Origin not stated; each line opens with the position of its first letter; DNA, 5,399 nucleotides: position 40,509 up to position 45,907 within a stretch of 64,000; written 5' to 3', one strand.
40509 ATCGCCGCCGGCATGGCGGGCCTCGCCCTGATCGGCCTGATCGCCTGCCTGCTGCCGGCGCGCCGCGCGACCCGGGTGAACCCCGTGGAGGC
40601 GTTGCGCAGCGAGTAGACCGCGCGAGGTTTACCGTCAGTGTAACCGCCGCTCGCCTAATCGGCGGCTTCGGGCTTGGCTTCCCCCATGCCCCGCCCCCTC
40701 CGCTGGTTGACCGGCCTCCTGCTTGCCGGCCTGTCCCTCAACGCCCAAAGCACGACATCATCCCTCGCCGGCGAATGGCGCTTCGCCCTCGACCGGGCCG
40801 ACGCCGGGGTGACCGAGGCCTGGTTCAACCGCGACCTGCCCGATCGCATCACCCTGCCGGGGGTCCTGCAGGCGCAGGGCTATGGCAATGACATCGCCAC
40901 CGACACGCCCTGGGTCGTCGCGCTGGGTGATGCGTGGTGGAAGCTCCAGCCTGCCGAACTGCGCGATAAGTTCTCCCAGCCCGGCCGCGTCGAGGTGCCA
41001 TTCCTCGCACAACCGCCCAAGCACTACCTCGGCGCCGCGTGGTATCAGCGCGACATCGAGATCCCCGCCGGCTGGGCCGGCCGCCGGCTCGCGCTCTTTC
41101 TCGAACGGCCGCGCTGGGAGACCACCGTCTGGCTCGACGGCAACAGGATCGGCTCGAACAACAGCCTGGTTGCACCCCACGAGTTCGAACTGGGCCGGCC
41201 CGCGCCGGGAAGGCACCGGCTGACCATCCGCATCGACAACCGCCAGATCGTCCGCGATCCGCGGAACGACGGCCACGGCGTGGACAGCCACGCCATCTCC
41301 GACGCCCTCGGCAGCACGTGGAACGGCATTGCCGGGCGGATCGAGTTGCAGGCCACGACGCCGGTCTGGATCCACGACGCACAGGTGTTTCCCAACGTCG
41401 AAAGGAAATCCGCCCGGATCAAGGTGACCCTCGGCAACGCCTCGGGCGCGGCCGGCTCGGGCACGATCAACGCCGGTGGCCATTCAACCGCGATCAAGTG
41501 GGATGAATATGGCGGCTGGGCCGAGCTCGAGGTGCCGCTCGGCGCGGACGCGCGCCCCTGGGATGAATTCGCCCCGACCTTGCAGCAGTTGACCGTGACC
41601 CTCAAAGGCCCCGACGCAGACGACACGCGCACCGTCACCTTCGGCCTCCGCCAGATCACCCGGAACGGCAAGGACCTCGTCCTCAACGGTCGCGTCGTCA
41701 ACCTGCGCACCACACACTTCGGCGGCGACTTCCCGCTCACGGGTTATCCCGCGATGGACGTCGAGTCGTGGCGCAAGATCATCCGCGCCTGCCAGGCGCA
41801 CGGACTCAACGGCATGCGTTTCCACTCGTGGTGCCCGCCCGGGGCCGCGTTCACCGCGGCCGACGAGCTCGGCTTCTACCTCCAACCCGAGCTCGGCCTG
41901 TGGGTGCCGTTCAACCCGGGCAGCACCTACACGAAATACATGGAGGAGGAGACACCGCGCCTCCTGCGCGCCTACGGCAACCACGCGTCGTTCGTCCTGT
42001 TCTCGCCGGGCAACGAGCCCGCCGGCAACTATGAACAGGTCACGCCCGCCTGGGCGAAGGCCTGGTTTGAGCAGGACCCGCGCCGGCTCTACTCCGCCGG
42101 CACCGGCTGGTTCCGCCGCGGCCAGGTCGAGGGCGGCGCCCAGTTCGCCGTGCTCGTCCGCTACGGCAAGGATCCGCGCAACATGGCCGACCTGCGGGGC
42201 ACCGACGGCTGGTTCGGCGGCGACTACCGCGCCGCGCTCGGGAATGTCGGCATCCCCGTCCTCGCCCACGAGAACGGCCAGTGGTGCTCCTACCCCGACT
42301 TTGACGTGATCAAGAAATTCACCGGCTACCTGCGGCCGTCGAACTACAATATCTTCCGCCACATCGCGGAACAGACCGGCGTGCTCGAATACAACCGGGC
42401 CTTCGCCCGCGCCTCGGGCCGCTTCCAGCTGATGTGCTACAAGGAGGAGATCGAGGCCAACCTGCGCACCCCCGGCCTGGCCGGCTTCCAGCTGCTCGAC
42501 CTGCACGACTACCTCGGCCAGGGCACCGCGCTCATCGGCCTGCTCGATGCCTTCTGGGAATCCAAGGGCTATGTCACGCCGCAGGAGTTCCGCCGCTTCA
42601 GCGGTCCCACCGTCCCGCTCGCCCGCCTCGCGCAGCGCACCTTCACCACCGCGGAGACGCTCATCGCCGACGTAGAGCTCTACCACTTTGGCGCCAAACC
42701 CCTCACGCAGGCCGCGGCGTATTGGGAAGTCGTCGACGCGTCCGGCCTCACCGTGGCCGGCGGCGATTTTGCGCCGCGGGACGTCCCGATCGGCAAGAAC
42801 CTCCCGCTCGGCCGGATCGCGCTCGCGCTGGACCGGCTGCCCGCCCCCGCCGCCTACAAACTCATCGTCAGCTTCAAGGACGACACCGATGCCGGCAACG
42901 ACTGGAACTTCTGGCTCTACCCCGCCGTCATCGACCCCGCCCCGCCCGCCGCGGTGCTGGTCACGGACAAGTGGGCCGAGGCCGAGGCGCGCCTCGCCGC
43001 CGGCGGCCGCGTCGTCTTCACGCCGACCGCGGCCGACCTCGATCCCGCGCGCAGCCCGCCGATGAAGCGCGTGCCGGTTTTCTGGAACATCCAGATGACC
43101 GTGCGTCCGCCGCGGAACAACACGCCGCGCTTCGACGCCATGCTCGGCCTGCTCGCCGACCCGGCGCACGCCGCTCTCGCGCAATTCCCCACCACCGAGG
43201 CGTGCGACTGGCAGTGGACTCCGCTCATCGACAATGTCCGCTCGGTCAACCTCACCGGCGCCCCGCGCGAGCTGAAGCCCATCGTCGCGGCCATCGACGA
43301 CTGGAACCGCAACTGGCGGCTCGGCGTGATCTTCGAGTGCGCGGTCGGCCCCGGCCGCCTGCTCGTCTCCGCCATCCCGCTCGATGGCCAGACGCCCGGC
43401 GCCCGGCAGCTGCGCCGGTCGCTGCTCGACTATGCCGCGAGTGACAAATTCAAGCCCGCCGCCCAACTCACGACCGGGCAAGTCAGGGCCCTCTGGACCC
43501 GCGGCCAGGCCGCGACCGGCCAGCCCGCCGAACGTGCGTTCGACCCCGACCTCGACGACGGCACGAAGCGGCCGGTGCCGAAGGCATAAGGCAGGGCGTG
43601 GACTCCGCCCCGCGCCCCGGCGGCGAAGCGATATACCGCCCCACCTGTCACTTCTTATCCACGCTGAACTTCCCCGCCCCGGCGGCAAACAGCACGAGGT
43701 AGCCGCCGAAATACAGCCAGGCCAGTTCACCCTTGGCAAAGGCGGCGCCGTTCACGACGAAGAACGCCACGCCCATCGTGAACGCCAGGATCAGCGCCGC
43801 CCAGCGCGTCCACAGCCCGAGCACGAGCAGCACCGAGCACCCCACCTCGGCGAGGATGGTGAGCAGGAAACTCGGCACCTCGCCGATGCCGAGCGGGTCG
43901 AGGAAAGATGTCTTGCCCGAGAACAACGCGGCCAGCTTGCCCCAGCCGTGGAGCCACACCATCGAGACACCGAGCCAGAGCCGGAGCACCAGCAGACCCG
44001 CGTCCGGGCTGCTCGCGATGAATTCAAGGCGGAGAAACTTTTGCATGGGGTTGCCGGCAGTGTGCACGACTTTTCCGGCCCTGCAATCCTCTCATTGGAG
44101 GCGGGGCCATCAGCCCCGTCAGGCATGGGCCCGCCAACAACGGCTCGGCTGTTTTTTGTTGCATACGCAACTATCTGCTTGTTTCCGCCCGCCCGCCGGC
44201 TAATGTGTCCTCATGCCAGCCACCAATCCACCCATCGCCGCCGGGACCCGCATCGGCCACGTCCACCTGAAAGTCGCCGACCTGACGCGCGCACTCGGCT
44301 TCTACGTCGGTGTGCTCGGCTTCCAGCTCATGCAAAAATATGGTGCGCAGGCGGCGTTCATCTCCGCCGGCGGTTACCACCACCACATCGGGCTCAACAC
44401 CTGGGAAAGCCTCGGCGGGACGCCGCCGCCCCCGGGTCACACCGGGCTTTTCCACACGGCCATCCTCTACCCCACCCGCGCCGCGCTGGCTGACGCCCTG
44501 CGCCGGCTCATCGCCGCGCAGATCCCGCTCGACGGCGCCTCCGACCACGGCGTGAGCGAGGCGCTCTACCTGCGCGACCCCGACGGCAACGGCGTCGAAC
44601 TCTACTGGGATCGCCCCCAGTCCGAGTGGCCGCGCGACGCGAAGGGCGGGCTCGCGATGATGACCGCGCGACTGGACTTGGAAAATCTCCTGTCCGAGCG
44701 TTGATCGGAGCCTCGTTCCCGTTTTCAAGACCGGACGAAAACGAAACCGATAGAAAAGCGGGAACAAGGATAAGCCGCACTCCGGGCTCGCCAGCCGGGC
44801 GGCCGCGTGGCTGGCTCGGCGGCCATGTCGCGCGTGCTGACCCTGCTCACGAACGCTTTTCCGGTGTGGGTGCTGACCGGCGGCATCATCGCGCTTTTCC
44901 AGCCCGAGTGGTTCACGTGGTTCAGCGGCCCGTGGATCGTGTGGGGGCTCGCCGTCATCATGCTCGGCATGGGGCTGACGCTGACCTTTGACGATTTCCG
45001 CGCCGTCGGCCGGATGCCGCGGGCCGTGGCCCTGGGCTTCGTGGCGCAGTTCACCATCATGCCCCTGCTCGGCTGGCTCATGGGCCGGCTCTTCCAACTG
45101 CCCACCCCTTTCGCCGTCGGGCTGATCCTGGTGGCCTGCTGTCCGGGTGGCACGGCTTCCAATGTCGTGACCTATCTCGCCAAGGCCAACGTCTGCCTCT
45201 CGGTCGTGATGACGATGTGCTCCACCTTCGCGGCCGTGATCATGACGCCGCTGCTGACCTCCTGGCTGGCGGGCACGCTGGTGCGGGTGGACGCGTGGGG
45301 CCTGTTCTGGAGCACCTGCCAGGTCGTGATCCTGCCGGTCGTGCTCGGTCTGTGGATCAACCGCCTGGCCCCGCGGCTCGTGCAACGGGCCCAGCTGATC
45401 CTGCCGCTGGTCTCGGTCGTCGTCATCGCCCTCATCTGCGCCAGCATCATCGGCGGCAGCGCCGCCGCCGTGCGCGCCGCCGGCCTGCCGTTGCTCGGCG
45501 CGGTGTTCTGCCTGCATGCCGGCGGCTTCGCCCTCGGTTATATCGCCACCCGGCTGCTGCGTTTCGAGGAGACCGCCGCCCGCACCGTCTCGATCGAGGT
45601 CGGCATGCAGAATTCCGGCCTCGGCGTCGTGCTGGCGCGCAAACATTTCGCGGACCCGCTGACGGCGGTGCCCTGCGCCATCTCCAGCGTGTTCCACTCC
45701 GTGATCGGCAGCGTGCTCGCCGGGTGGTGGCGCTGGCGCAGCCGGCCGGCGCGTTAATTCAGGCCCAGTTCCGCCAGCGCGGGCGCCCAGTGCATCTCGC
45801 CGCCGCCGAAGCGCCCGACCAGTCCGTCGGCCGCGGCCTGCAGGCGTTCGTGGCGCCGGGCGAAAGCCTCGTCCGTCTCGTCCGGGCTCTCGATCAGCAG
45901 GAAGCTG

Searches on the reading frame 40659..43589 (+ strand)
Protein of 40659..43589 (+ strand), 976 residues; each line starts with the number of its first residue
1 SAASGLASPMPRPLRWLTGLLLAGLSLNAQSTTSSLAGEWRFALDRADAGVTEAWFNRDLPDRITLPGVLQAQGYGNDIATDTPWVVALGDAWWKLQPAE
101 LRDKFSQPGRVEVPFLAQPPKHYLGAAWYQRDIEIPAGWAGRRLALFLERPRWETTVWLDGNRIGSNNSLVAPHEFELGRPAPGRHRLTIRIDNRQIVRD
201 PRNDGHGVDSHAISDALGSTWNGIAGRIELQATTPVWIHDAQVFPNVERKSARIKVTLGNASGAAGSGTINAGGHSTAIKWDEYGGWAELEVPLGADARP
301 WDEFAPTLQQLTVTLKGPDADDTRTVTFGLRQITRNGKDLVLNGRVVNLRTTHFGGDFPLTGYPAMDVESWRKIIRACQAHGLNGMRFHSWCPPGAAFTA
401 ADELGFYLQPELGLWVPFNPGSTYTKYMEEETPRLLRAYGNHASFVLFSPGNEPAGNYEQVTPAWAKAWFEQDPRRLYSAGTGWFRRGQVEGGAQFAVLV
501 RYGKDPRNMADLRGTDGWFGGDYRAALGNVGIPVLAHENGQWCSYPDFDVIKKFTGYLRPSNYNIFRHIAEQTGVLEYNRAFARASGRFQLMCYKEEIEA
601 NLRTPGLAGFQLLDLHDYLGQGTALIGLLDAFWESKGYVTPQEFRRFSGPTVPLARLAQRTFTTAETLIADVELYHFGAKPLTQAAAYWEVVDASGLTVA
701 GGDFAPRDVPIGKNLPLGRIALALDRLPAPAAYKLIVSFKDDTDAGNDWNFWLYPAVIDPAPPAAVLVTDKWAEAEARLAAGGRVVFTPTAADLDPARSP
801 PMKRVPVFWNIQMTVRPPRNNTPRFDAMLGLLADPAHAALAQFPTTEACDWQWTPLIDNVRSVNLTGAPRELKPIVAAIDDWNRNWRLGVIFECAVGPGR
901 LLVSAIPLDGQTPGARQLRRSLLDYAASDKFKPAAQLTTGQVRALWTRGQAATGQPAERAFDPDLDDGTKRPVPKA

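Call 75: search_protein_families(library=pfam, proteins=[window:40659-43589:+], max_evalue=0.00001)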
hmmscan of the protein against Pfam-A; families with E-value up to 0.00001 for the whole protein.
window:40659-43589:+ (976 aa): 1 family
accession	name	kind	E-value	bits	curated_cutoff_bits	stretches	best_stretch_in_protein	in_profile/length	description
PF02837.24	Glyco_hydro_2_N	-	1.8e-12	47.9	28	1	34-180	2-120/169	Glycosyl hydrolases family 2, sugar binding domain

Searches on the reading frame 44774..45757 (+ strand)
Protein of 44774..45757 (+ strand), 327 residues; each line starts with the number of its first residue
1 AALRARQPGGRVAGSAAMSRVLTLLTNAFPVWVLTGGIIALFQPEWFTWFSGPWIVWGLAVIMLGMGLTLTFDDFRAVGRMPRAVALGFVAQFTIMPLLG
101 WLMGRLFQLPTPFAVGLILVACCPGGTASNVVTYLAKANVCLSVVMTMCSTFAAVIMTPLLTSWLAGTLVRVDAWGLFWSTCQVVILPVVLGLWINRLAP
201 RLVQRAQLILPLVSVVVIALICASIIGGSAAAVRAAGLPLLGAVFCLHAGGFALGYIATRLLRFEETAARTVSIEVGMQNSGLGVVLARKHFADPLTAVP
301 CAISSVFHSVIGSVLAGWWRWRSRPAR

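Call 75: search_protein_families(library=pfam, proteins=[window:44774-45757:+], max_evalue=0.00001)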
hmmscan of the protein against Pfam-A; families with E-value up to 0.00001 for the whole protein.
window:44774-45757:+ (327 aa): 2 families
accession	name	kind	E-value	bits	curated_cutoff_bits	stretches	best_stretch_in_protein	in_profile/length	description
PF01758.21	SBF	-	1.7e-45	155.5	24.3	1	58-231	3-186/191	Sodium Bile acid symporter family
PF13593.11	SBF_like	-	4.1e-20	72.8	25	1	53-320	31-312/313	SBF-like CPA transporter family (DUF4137)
